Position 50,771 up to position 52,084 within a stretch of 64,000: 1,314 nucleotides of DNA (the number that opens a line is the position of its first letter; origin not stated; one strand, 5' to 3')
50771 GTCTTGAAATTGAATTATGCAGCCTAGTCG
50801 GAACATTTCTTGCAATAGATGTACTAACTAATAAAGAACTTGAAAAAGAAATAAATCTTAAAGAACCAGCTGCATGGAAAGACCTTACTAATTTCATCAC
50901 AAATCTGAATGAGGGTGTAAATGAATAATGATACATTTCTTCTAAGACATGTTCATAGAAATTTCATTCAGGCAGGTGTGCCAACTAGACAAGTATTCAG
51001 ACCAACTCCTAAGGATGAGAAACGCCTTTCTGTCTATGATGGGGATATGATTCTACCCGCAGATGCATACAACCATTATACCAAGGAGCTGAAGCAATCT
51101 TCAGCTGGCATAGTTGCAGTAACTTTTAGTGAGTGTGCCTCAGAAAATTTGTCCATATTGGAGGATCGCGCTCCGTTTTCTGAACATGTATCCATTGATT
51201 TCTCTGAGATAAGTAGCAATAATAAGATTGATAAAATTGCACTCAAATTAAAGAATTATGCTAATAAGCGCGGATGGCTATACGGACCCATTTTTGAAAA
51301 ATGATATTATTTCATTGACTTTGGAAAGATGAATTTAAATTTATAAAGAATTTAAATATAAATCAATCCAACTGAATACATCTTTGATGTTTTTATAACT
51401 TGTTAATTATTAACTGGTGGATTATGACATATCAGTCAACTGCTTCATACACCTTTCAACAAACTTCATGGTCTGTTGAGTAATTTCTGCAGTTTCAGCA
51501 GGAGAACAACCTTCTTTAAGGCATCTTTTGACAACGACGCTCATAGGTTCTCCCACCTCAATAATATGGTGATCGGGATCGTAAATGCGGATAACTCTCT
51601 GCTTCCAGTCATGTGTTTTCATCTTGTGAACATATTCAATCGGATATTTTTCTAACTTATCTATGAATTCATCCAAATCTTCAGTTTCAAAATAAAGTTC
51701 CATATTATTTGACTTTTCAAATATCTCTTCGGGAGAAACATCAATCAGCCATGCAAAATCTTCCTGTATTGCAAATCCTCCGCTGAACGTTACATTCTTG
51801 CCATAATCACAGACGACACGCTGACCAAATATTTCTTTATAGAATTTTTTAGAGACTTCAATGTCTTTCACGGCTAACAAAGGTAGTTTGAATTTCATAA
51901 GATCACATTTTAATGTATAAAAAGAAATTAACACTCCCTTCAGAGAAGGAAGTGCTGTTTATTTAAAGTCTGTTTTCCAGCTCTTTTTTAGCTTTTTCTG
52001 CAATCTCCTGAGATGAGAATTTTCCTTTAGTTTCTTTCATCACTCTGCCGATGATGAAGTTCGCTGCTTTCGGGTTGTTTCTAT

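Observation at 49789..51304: Unassignable, translationally coupled two-gene cassette (379 aa + 127 aa) in an AT-rich island: candidate toxin-antitoxin or defence-type module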

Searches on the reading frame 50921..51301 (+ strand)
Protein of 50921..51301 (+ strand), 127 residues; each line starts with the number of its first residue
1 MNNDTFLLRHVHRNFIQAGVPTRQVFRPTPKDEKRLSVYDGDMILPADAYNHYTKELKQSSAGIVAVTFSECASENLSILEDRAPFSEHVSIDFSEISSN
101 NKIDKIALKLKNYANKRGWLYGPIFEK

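Call 4: search_protein_families(library=pfam, proteins=[window:50921-51301:+], max_evalue=1)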
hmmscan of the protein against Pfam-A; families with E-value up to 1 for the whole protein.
window:50921-51301:+ (127 aa): 0 families

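Call 5: search_protein_families(library=padloc, proteins=[window:50921-51301:+], max_evalue=1)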
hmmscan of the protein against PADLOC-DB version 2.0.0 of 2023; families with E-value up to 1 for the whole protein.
window:50921-51301:+ (127 aa): 4 families
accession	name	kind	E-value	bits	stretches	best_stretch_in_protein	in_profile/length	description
PDLC04579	PDC-M32B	-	7.9e-45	150.4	1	1-122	1-121/123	-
PDLC04578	PDC-M32B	-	9.9e-42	140.5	1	1-122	1-127/131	-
PDLC04581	PDC-M32B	-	2.2e-17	61.2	1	36-121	1-85/91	-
PDLC04580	PDC-M32B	-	2.4e-09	35.4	1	3-121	12-131/132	-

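Call 6: search_protein_families(library=ncbifam, proteins=[window:50921-51301:+], max_evalue=1)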
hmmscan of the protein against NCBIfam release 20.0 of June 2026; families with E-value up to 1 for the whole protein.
window:50921-51301:+ (127 aa): 0 families

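Call 7: search_protein_families(library=phrogs, proteins=[window:50921-51301:+], max_evalue=1)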
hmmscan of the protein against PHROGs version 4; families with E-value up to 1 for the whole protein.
window:50921-51301:+ (127 aa): 2 families
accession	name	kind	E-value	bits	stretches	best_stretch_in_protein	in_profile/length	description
phrog_31579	-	unknown function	3e-30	105.4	1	1-123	1-122/122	-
phrog_8307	-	unknown function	0.36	11.9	1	41-55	21-35/63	-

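Call 9: find_homologous_proteins(query=window:50921-51301:+)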
Query window:50921-51301:+ (127 aa): 102 proteins with E <= 0.001 among 102 candidates.
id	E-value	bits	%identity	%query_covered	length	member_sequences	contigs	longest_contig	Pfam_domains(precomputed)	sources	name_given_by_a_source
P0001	7.2e-76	270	96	100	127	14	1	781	-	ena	-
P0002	1.2e-67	243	87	100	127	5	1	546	-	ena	-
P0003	7.0e-35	138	54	95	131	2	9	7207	-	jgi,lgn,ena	-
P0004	1.3e-34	137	55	95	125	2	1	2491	-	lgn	-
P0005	1.5e-33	133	54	95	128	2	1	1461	-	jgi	jgi:hypothetical protein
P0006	5.2e-33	132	53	95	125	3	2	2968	-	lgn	-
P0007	5.6e-33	131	54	97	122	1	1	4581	-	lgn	-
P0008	7.3e-33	131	50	97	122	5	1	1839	-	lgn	-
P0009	1.5e-32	130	55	95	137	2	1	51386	-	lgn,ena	-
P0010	1.7e-32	130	55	95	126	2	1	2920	-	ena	-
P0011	2.1e-32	130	53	95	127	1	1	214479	-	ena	-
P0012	2.2e-32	130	53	99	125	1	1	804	-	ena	-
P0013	2.5e-32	129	53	95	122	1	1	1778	-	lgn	-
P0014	6.7e-32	128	53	95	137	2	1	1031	-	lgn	-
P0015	2.6e-31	126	53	95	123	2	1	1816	-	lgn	-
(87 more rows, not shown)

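Call 18: search_solved_structures(query=A1, max_evalue=10, show_alignments=2)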
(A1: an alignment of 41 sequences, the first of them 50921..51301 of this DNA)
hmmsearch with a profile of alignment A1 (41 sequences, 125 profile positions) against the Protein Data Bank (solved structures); distinct sequences matched with E-value up to 10: 0.

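Call 22: predict_structure(alignment_id=A1)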
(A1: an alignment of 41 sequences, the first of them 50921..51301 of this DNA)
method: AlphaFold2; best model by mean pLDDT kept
length: 127 residues; sequences in the alignment: 41
mean_pLDDT: 95.2   pTM: 0.89
mean pLDDT of the five models: 95.2, 94.8, 94.9, 94.0, 91.9
residues with pLDDT >= 90: 115; 70-90: 10; 50-70: 2; < 50: 0
segments of 3 or more residues with pLDDT < 50: none
pLDDT, mean of each block of 10 residues (from residue 1): 97 95 95 94 98 96 98 97 94 95 97 98 78
secondary structure, 60 per line:
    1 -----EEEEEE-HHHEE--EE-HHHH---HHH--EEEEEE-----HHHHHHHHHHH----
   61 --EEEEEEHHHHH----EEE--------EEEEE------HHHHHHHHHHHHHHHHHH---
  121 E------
elements in order: E6-11 H23-26 E35-40 H46-56 E63-68 H69-73 E78-80 E89-93 H100-117

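Call 25: fold_search(model_id=the predicted structure, library=pdb)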
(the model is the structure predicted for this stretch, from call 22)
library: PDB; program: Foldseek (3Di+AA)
matches with E <= 10: 388; with E <= 0.001: 0
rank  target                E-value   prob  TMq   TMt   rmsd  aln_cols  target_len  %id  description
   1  1zvp_A                6.3e-01  0.06  0.20  0.20  12.6       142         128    9  Crystal Structure of a Protein of Unknown Function VC0802 from Vibrio cholerae, Possible Transport Protein (released 2005-07-19)
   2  8irk_D                8.1e-01  0.12  0.23  0.10  11.9        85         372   13  Carbon Sulfoxide lyase (released 2024-03-06)
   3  7oqy_C                8.1e-01  0.09  0.29  0.12  15.5       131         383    9  Cryo-EM structure of the cellular negative regulator TFS4 bound to the archaeal RNA polymerase (released 2021-08-25)
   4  1zvp_B                9.1e-01  0.05  0.21  0.21  12.6       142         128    8  Crystal Structure of a Protein of Unknown Function VC0802 from Vibrio cholerae, Possible Transport Protein (released 2005-07-19)
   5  3zzp                  1.0e+00  0.06  0.19  0.26  11.2        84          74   17  Circular permutant of ribosomal protein S6, lacking edge strand beta- 2 of wild-type S6. (released 2011-11-23)
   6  8iry_D                1.1e+00  0.12  0.24  0.10  11.8        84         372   13  Carbon Sulfoxide lyase (released 2024-03-06)
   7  8iry_B                1.1e+00  0.12  0.24  0.10  11.8        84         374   13  Carbon Sulfoxide lyase (released 2024-03-06)
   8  6dec_D                1.1e+00  0.03  0.17  0.11  13.5       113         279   10  Crystal structure of Bos taurus Arp2/3 complex binding with C-terminus of Homo sapiens SPIN90 (released 2018-10-24)
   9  3ju5_B                1.2e+00  0.13  0.27  0.12   8.9        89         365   17  Crystal Structure of Dimeric Arginine Kinase at 1.75-A Resolution (released 2009-09-29)
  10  7dlw_B                1.2e+00  0.12  0.27  0.10  10.7        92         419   14  Crystal structure of Arabidopsis ACS7 in complex with PPG (released 2021-09-29)
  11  4w91_I                1.2e+00  0.10  0.27  0.10  10.9        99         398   11  Crystal structure of a cysteine desulfurase SufS from Brucella suis bound to PLP (released 2014-10-08)
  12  3mq0_A                1.2e+00  0.04  0.23  0.13  16.1       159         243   12  Crystal Structure of Agobacterium tumefaciens repressor BlcR (released 2011-03-30)
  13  7bfe_B                1.3e+00  0.09  0.25  0.35  12.2       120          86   11  Circular permutant of ribosomal protein S6, P54-55 truncated, L21A mutant. (released 2022-07-13)
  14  1jj2_R                1.3e+00  0.08  0.21  0.28  12.3        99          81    7  Fully Refined Crystal Structure of the Haloarcula marismortui Large Ribosomal Subunit at 2.4 Angstrom Resolution (released 2001-08-01)
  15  8iry_A                1.5e+00  0.10  0.25  0.10  11.7        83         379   13  Carbon Sulfoxide lyase (released 2024-03-06)
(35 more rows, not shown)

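Call 33: fold_search(model_id=the predicted structure, library=viral)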
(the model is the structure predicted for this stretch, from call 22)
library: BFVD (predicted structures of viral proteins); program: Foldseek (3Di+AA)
matches with E <= 10: 225; with E <= 0.001: 0
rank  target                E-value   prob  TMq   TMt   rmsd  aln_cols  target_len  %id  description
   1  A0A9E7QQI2            8.7e-02  0.90  0.51  0.44   7.2       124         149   14  (no name in the UniProt tables at hand)
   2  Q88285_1              4.1e-01  0.11  0.28  0.05  14.6       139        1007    8  (no name in the UniProt tables at hand)
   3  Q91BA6                4.1e-01  0.10  0.24  0.12   8.5       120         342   10  38.7 kDa protein [Spodoptera litura multicapsid nucleopolyhedrovirus]
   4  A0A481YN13            5.5e-01  0.10  0.30  0.13  11.0       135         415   11  DNA-directed RNA polymerase [Pithovirus LCDPAC01]
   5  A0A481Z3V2            5.5e-01  0.09  0.28  0.16  13.3       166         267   14  Uncharacterized protein [Pithovirus LCPAC104]
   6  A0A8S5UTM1            5.5e-01  0.06  0.22  0.12  15.5       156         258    9  Uncharacterized protein [Myoviridae sp. ctYA416]
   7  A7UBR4                6.3e-01  0.06  0.23  0.15  17.1       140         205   10  (no name in the UniProt tables at hand)
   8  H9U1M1                6.7e-01  0.08  0.28  0.23  15.4       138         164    9  Reverse transcriptase (Fragment) [Bovine leukemia virus]
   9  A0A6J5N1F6            6.7e-01  0.08  0.26  0.24  10.1       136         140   11  Uncharacterized protein [uncultured Caudovirales phage]
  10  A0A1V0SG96            6.7e-01  0.04  0.18  0.07  14.3       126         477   13  SCP-like extracellular protein domain [Hokovirus HKV1]
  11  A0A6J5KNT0            7.1e-01  0.04  0.20  0.14  14.2       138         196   11  Uncharacterized protein [uncultured Caudovirales phage]
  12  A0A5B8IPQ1            8.0e-01  0.12  0.27  0.28   9.7        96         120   10  KH domain protein [Mimiviridae sp. ChoanoV1]
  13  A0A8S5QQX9            1.1e+00  0.02  0.13  0.08  13.4       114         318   10  Replication associated protein [Caudovirales sp. ctkvU4]
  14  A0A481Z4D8            1.2e+00  0.13  0.24  0.23  11.8        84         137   12  Uncharacterized protein [Pithovirus LCPAC103]
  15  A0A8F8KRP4            1.2e+00  0.14  0.28  0.20   8.7        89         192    8  Uncharacterized protein [Clandestinovirus]
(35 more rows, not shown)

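Call 53: search_protein_representatives(alignment_id=A1)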
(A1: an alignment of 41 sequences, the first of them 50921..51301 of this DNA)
Query: 41 sequences, 125 profile positions. Proteins with E-value up to 0.001 (for the whole library): 1332; up to 1e-10: 885; up to 1e-30: 120. The best 150 are listed.
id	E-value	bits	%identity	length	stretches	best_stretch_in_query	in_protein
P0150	6.4e-52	190.8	-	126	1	1-123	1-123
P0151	5.0e-51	188.0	-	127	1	1-123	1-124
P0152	7.5e-49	180.9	-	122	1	1-121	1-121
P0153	2.1e-47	176.3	-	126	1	1-123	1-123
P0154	4.1e-46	172.1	-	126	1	1-123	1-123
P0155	4.7e-46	171.9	-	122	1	1-121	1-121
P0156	1.4e-45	170.3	-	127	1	2-124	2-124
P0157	1.7e-45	170.1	-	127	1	5-122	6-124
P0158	4.5e-44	165.5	-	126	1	1-122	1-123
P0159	7.2e-44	164.8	-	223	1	1-123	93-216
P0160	2.4e-43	163.1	-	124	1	1-122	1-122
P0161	2.4e-43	163.1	-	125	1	1-123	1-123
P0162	6.0e-43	161.9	-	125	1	1-122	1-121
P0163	3.1e-42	159.6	-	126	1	1-123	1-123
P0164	3.6e-42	159.3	-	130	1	1-122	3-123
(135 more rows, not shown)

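Call 54: search_protein_families(library=pfam, alignment_id=A1, max_evalue=10)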
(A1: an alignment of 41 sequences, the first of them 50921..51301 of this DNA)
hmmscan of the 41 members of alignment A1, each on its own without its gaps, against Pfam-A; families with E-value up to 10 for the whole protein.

A. member 1, window:50921-51301:+ (127 aa): 0 families

B. families by the number of members that match (of 41 scanned): 7 families
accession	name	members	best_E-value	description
PF20909.2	SpGH101_helical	2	0.15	Endo-alpha-N-acetylgalactosaminidase, helical bundle domain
PF25025.1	EF-Ts_N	1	0.047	Elongation factor Ts, mitochondrial, N-terminal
PF15928.10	DUF4746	1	0.12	Domain of unknown function (DUF4746)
PF13064.11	DUF3927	1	0.13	Protein of unknown function (DUF3927)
PF01882.25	DUF58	1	0.14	Protein of unknown function DUF58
PF04963.19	Sigma54_CBD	1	0.17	Sigma-54 factor, core binding domain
PF13527.13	Acetyltransf_9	1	0.22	Acetyltransferase (GNAT) domain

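Call 63: find_related_loci(query=A1, collection=metagenome_contigs, flank=4000)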
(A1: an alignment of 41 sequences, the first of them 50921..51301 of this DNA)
Query A1 (127 aa) in metagenome_contigs; peptide patterns used: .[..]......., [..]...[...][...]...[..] (x = any residue, [..] = any of these).
420 stretches matched a pattern; 392 encode a relative of the query (tblastn E <= 1e-3); the best 80 are kept; 80 distinct loci.
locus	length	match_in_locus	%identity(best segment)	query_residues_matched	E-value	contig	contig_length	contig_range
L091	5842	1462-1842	91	1-127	1e-78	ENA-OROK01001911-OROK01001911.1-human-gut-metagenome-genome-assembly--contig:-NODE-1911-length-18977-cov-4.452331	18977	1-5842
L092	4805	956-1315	55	1-121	6e-42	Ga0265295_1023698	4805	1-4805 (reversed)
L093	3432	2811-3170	54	1-121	6e-42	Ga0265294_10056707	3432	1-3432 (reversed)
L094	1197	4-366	55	1-121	7e-43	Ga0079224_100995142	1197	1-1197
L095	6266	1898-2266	52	1-124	2e-40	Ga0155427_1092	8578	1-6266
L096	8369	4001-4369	52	1-124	2e-40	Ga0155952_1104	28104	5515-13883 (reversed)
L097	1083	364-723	56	1-121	4e-42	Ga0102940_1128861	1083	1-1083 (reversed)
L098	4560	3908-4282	53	1-126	4e-40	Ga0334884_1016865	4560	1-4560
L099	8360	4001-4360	54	1-121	6e-40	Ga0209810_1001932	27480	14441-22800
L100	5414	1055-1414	56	1-121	6e-39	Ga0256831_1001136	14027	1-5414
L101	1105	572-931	53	1-121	3e-40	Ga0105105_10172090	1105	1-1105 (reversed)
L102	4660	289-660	50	1-125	6e-39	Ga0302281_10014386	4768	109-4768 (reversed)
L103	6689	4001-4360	53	1-121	1e-38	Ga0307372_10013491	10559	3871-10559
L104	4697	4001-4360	55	1-121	4e-38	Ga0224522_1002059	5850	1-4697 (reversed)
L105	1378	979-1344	46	1-123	1e-38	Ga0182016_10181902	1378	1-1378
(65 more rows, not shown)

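Call 64: find_related_loci(query=A1, collection=viral_contigs, flank=6000)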
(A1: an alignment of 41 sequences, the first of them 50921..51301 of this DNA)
Query A1 (127 aa) in viral_contigs; peptide patterns used: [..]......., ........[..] (x = any residue, [..] = any of these).
47 stretches matched a pattern; 11 encode a relative of the query (tblastn E <= 1e-3); 11 distinct loci.
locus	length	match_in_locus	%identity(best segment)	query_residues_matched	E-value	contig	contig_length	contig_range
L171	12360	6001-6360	47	1-121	6e-34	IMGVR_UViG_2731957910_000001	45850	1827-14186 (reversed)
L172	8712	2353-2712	45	1-121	1e-30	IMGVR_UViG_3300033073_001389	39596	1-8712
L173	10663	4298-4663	48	1-123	6e-30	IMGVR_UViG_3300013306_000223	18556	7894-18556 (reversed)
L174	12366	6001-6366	48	1-123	2e-29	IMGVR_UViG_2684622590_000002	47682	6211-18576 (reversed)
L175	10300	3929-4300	42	1-124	4e-25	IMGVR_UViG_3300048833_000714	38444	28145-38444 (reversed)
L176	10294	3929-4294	42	1-122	1e-24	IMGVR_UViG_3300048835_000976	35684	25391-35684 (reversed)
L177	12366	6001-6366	42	1-122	1e-24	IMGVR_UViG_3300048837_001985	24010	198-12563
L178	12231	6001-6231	53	1-77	2e-24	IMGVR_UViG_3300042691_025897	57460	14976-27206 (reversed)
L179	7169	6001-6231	53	1-77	2e-24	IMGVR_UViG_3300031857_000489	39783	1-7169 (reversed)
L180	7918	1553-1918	42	1-122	1e-24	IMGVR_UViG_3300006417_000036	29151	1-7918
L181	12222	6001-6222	35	9-82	6e-11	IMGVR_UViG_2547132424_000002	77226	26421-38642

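Call 81: search_solved_structures(query=A3, max_evalue=10, show_alignments=3)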
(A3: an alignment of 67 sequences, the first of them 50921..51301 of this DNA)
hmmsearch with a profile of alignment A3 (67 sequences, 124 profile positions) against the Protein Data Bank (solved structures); distinct sequences matched with E-value up to 10: 0.

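Call 88: search_protein_families(library=pfam, proteins=[L177:65-2068:+, L177:2073-4862:+, L177:6388-8487:+, L177:10333-12216:-, L171:3191-4213:+, L171:1272-2225:-, L171:2056-2877:-, L171:7398-8159:-, L171:8713-9387:-, L171:11030-11896:+], max_evalue=0.0001)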
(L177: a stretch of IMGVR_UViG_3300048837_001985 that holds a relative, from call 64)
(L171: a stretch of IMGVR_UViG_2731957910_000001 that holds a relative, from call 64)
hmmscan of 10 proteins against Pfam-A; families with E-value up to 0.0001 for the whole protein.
L177:65-2068:+ (668 aa): 0 families

L177:2073-4862:+ (930 aa): 1 family
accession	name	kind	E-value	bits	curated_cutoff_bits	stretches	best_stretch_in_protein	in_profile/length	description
PF01555.25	N6_N4_Mtase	-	1.1e-31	111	26.7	1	162-483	1-217/221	DNA methylase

L177:6388-8487:+ (700 aa): 5 families
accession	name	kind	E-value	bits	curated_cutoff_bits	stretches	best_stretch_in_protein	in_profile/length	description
PF13361.12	UvrD_C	-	6.1e-17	62.5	25.6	1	618-686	285-346/350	UvrD-like helicase C-terminal domain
PF00580.27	UvrD-helicase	-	3.2e-16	60.3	23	1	243-487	2-254/271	UvrD/REP helicase N-terminal domain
PF13245.12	AAA_19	-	2.9e-08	34.4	25.1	1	255-485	11-130/134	AAA domain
PF13538.12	UvrD_C_2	-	3.2e-06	27.3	27.4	0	664-685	28-51/52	UvrD-like helicase C-terminal domain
PF13191.12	AAA_16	-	2.6e-05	25.2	32.6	0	260-470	29-158/167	AAA ATPase domain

L177:10333-12216:- (627 aa): 0 families

L171:3191-4213:+ (341 aa): 4 families
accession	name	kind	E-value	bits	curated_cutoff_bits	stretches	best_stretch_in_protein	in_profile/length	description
PF00717.28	Peptidase_S24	-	6.2e-16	58.6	23.3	1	242-332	26-115/116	Peptidase S24-like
PF01381.28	HTH_3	-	9.2e-10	38.9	23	1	73-126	1-55/55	Helix-turn-helix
PF13560.12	HTH_31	-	5e-08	33.6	27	1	71-122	4-57/64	Helix-turn-helix domain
PF12844.13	HTH_19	-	3.1e-07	30.6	30.2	1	72-132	3-64/64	Helix-turn-helix domain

L171:1272-2225:- (317 aa): 5 families
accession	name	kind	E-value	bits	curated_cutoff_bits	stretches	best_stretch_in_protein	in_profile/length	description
PF01695.23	IstB_IS21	-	2.5e-20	73.5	24.1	1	123-293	48-207/238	IstB-like ATP binding protein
PF00308.24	Bac_DnaA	-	1.6e-08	35.3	23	1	148-300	12-158/162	Bacterial DnaA ATPAse domain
PF00004.35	AAA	-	4.3e-06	27.6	21.2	1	176-257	1-81/131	ATPase family associated with various cellular activities (AAA)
PF13604.12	AAA_30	-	5.4e-06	26.7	27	1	171-258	16-108/191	AAA domain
PF13191.12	AAA_16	-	1.8e-05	25.8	32.6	1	171-227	22-66/167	AAA ATPase domain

L171:2056-2877:- (273 aa): 1 family
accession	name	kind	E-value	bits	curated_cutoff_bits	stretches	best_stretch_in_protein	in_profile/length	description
PF07120.17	DUF1376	-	4.5e-28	97.9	30.1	1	1-85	1-85/86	Protein of unknown function (DUF1376)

L171:7398-8159:- (253 aa): 0 families

L171:8713-9387:- (224 aa): 0 families

L171:11030-11896:+ (289 aa): 0 families

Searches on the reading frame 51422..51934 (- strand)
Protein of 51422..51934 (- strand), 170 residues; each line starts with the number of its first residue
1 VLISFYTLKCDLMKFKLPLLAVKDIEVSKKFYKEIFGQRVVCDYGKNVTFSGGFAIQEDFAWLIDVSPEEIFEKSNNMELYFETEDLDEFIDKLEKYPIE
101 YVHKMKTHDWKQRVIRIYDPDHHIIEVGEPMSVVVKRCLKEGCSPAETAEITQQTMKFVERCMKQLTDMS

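Call 4: search_protein_families(library=pfam, proteins=[window:51422-51934:-], max_evalue=1)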
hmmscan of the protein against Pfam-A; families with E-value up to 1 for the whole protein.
window:51422-51934:- (170 aa): 3 families
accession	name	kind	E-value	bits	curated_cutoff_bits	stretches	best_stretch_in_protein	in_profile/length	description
PF12681.13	Glyoxalase_2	-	2.7e-49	166.5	30.1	1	15-132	1-118/118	Glyoxalase-like domain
PF00903.31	Glyoxalase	-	1.6e-11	45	20.6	1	19-127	6-121/121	Glyoxalase/Bleomycin resistance protein/Dioxygenase superfamily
PF22677.2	Ble-like_N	-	3.9e-06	26.9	24.5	1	19-53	6-41/41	Bleomycin resistance protein-like N-terminal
